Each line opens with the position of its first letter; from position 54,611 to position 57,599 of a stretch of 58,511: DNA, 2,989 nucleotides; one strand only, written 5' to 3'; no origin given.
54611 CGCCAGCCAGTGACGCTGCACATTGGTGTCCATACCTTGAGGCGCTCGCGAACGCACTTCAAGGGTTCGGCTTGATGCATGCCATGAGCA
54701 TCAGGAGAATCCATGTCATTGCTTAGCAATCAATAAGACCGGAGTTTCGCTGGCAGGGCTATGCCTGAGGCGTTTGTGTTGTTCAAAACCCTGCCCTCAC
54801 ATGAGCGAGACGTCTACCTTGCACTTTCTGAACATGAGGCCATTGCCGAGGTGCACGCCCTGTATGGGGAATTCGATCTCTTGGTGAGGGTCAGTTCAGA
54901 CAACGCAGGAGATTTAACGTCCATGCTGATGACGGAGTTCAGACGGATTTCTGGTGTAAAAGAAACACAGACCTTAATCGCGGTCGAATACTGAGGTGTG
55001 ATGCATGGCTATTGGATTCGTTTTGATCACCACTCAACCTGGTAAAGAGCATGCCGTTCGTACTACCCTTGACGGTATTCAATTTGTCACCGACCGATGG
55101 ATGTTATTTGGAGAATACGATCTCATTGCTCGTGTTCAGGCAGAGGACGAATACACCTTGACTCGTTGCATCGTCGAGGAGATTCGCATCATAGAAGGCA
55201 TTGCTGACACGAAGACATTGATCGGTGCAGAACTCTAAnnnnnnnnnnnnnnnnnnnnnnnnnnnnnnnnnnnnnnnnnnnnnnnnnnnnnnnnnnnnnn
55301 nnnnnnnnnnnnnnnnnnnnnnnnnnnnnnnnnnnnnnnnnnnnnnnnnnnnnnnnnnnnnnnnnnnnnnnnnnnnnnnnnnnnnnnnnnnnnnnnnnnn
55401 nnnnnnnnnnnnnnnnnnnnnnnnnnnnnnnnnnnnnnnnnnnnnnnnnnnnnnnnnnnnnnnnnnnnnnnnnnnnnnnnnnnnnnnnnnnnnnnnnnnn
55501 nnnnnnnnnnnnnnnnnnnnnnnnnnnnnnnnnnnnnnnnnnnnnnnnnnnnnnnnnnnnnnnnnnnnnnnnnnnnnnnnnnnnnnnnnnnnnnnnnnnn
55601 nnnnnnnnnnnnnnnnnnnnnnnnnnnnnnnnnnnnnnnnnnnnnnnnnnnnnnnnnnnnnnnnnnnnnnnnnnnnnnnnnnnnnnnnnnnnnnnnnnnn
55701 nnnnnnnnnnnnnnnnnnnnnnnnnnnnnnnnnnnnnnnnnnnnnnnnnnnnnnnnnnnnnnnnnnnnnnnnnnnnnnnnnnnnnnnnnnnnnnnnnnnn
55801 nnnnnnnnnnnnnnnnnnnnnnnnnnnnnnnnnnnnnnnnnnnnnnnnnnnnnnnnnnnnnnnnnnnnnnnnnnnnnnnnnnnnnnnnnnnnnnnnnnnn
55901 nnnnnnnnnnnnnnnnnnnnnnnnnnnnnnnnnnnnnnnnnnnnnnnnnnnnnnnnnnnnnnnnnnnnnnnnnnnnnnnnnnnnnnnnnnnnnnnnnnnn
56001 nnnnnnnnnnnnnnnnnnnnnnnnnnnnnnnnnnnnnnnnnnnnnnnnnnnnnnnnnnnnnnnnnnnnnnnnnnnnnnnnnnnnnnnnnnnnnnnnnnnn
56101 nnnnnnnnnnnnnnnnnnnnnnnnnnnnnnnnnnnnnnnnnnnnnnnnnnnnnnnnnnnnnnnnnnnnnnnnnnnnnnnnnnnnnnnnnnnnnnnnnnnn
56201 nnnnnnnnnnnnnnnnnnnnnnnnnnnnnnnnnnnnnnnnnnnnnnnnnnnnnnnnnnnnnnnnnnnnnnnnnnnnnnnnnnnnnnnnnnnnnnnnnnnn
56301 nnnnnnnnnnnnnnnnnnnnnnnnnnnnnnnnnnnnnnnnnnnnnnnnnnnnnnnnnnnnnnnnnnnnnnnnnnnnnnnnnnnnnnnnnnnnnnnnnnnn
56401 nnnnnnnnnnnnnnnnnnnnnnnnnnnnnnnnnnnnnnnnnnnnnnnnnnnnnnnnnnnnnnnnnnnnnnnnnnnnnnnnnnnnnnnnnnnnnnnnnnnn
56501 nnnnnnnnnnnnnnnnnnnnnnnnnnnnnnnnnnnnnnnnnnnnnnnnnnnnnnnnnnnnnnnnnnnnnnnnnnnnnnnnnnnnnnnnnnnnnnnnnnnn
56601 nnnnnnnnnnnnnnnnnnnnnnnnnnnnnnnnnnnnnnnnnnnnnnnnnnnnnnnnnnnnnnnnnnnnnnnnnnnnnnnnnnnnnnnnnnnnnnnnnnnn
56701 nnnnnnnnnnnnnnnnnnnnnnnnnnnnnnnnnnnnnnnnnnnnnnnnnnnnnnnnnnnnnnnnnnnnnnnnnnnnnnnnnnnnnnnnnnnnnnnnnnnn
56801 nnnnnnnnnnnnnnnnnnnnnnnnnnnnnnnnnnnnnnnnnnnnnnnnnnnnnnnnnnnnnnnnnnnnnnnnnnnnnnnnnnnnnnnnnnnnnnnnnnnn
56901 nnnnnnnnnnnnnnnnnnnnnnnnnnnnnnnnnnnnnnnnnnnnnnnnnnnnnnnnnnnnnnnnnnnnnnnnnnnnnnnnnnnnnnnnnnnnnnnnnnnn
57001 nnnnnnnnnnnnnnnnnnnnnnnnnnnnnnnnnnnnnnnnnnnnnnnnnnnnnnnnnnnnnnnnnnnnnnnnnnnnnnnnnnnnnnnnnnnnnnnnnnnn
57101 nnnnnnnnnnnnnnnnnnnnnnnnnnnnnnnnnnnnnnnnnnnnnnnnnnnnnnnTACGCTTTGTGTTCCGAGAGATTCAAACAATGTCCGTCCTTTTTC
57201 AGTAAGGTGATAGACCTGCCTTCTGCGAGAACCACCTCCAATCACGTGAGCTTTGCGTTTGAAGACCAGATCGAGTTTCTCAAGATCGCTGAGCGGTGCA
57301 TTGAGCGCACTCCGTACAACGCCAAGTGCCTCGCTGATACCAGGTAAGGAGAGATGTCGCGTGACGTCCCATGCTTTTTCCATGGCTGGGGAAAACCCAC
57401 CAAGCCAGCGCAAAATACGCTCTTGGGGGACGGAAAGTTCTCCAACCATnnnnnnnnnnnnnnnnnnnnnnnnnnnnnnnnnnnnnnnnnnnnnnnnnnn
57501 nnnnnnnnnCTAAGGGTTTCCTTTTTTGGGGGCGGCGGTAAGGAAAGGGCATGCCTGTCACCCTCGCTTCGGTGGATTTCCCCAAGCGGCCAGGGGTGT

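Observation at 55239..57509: wHTH / NB-ARC-like STAND NTPase / helical-repeat protein: a candidate signal-integrating regulator or immune-type sensor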

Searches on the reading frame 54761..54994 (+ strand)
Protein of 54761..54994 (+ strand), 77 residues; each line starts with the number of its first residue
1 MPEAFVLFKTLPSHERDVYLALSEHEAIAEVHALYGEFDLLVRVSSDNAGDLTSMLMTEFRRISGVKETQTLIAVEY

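Call 3: search_protein_families(library=pfam, proteins=[window:54761-54994:+], max_evalue=1)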
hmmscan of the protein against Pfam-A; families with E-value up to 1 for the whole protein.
window:54761-54994:+ (77 aa): 2 families
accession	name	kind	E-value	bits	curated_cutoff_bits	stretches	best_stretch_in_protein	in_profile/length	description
PF01037.27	AsnC_trans_reg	-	1.3e-11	44.7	25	1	7-75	2-71/73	Lrp/AsnC ligand binding domain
PF22482.2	AsnC_trans_reg_3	-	0.029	14.9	24.4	1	18-72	27-80/95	PF0864 C-terminal dimeric alpha+beta barrel domain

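Call 4: search_protein_families(library=ncbifam, proteins=[window:54761-54994:+], max_evalue=1)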
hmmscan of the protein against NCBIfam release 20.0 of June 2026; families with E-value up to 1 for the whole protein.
window:54761-54994:+ (77 aa): 3 families
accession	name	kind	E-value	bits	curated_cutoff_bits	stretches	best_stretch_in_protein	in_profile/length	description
NF040947.1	trans_reg_LysM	equivalog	3.2e-05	23.7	180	1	4-74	62-132/136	HTH-type transcriptional regulator LysM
NF008370.0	PRK11169.1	equivalog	0.00039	20.1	233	1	18-76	93-151/164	leucine-responsive transcriptional regulator Lrp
NF008384.0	PRK11179.1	equivalog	0.00081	19.2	227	1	21-75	86-143/153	transcriptional regulator AsnC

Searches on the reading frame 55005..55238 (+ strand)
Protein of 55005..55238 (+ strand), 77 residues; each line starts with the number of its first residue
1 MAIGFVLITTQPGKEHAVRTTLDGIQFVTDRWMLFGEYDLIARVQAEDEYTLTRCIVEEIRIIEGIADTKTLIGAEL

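Call 3: search_protein_families(library=pfam, proteins=[window:55005-55238:+], max_evalue=1)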
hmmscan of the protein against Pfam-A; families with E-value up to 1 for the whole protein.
window:55005-55238:+ (77 aa): 3 families
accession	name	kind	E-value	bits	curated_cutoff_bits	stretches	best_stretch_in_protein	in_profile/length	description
PF01037.27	AsnC_trans_reg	-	6.4e-10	39.2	25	1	6-73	1-69/73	Lrp/AsnC ligand binding domain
PF22482.2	AsnC_trans_reg_3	-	0.027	15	24.4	1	36-71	44-79/95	PF0864 C-terminal dimeric alpha+beta barrel domain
PF08734.17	GYD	-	0.092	13.2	31.4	1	28-57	37-66/91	GYD domain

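Call 4: search_protein_families(library=ncbifam, proteins=[window:55005-55238:+], max_evalue=1)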
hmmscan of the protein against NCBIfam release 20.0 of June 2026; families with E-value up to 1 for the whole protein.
window:55005-55238:+ (77 aa): 4 families
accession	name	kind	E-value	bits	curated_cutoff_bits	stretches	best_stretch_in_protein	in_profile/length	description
NF040947.1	trans_reg_LysM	equivalog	1.9e-06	27.7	180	1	5-73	63-131/136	HTH-type transcriptional regulator LysM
NF008384.0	PRK11179.1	equivalog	0.00054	19.8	227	1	15-74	82-142/153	transcriptional regulator AsnC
NF041395.1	TranRegLrpA1_Halo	equivalog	0.0008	19.4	250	1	17-70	80-133/142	HTH-type transcriptional regulator LrpA1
NF040820.1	trans_reg_LrpA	equivalog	0.0028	17.6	250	1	7-68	69-130/141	HTH-type transcriptional regulator LrpA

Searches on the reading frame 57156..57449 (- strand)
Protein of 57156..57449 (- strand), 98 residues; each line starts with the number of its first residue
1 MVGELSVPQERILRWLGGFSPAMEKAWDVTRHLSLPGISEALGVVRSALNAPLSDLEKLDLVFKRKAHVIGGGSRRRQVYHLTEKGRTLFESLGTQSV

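Call 44: search_solved_structures(query=A2, max_evalue=10, show_alignments=2)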
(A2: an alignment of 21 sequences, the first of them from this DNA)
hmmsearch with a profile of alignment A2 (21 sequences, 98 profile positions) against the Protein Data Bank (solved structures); distinct sequences matched with E-value up to 10: 14.
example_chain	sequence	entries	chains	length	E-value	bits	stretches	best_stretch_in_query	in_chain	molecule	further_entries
3l7w_A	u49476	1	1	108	0.046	16.9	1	45-92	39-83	Putative uncharacterized protein SMU.1704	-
4omy_A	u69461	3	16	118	0.059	16.5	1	29-70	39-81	NolR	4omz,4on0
8jxk_A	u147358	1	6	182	0.15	15.2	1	48-93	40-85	Conserved protein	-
1r22_A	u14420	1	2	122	0.31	14.2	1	32-67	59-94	Transcriptional repressor smtB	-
5zhc_A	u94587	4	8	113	0.47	13.6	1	46-93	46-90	Transcriptional regulator | Transcriptional regulator Rv3488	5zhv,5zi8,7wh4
3l9f_A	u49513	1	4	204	0.78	12.9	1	53-95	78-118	Putative uncharacterized protein smu.1604c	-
4fx0_A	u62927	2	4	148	0.87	12.8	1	32-92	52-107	PROBABLE TRANSCRIPTIONAL REPRESSOR PROTEIN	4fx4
6ubc_A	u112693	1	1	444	0.95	12.7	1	4-31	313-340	Glyco_hydro_cc domain-containing protein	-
3elk_A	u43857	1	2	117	1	12.5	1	52-95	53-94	Putative transcriptional regulator TA0346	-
8pqm_A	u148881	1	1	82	1.1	12.5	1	34-66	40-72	FadR family transcriptional regulator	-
9wfi_A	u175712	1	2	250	1.2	12.3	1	38-66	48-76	Uncharacterized HTH-type transcriptional regulator Rv0494,Fatty acid metabolism regulator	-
6jyi_A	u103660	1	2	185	1.3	12.2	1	53-94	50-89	Transcriptional repressor PadR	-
3bln_A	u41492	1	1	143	1.7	11.9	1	58-94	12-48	Acetyltransferase GNAT family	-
5x11_A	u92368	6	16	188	1.8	11.8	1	47-92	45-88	Transcriptional regulator | PadR family transcriptional regulator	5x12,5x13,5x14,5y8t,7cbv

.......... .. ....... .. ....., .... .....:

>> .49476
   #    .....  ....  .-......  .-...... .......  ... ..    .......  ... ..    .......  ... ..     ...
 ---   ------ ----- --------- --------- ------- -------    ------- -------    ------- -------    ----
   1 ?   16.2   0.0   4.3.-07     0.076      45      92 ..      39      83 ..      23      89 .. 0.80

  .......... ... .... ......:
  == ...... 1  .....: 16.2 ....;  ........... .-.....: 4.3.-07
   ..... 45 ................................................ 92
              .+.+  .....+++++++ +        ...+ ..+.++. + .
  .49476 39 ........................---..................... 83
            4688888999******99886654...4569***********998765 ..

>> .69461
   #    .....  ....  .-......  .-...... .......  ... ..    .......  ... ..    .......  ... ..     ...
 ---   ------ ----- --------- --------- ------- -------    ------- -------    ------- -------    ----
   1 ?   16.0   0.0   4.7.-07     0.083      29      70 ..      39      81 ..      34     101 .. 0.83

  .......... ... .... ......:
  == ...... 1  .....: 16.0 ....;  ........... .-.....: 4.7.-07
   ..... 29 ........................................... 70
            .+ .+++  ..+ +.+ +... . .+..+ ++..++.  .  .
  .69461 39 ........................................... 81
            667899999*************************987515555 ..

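Call 73: predict_structure(alignment_id=A2)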
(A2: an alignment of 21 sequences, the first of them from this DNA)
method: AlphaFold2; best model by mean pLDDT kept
length: 98 residues; sequences in the alignment: 21
mean_pLDDT: 90.1   pTM: 0.80
mean pLDDT of the five models: 90.1, 89.5, 89.5, 87.7, 87.0
residues with pLDDT >= 90: 80; 70-90: 11; 50-70: 4; < 50: 3
segments of 3 or more residues with pLDDT < 50: none
pLDDT, mean of each block of 10 residues (from residue 1): 79 94 92 94 94 96 95 89 94 68
secondary structure, 60 per line:
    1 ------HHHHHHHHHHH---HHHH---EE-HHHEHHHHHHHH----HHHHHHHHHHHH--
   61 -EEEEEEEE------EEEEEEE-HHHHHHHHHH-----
elements in order: H7-17 H21-24 H35-42 H47-58 E62-69 E76-82 H84-93

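Call 75: fold_search(model_id=the predicted structure, library=pdb)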
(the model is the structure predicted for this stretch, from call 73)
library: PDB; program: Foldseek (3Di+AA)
matches with E <= 10: 1582; with E <= 0.001: 12
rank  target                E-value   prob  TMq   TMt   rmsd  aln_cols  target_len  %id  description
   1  5yhy                  3.9e-04  1.00  0.69  0.47   2.4        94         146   22  Structure of Lactococcus lactis ZitR, C30S mutant (released 2017-12-06)
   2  5yi0_A                5.0e-04  1.00  0.68  0.47   2.4        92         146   23  Structure of Lactococcus lactis ZitR, C30AH42A mutant (released 2017-12-06)
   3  5yhz                  5.0e-04  1.00  0.69  0.48   3.2        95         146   21  Structure of Lactococcus lactis ZitR, E41A mutant (released 2017-12-06)
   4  3eco_A                5.4e-04  1.00  0.66  0.49   3.6        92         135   21  Crystal structure of MepR, a transcription regulator of the Staphylococcus aureus multidrug efflux pump MepA (released 2009-02-10)
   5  4ld5_A                5.7e-04  1.00  0.68  0.49   3.6        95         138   20  Crystal structure of MepR Q18P mutant from multidrug resistant S. aureus clinical isolate (released 2013-09-11)
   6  4l9n_B                6.5e-04  1.00  0.66  0.48   3.6        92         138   21  Crystal structure of MepR A103V mutant from multidrug resistant S. aureus clinical isolate (released 2013-09-11)
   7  4lll_M                7.0e-04  1.00  0.70  0.56   3.0        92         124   20  Crystal structure of S. aureus MepR-DNA complex (released 2014-05-14)
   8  5yi1                  7.5e-04  1.00  0.67  0.50   3.9        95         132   22  Structure of Lactococcus lactis ZitR, C30AH42A mutant in apo form (released 2017-12-06)
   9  5ffx_D                8.0e-04  1.00  0.70  0.51   3.1        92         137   20  S. aureus MepR G34K Mutant (released 2016-12-21)
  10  4l9t_A                8.5e-04  1.00  0.66  0.47   4.0        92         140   21  Crystal structure of MepR F27L mutant from multidrug resistant S. aureus clinical isolate (released 2013-09-11)
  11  4l9t_B                9.1e-04  1.00  0.67  0.49   3.5        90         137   20  Crystal structure of MepR F27L mutant from multidrug resistant S. aureus clinical isolate (released 2013-09-11)
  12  6jbx_A                9.7e-04  1.00  0.64  0.44   3.6        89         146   22  Crystal structure of Streptococcus pneumoniae FabT in complex with DNA (released 2019-07-24)
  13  4l9j_A                1.1e-03  1.00  0.69  0.50   3.2        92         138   20  Crystal structure of S. aureus MepR in DNA-binding conformation (released 2013-09-11)
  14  5cyv_B                1.1e-03  1.00  0.62  0.43   3.8        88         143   23  Crystal structure of CouR from Rhodococcus jostii RHA1 bound to p-coumaroyl-CoA (released 2015-08-12)
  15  5jlu                  1.3e-03  1.00  0.68  0.49   2.9        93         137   19  Crystal Structure of Adhesin competence repressor (AdcR) from Streptococcus pyogenes (released 2017-05-03)
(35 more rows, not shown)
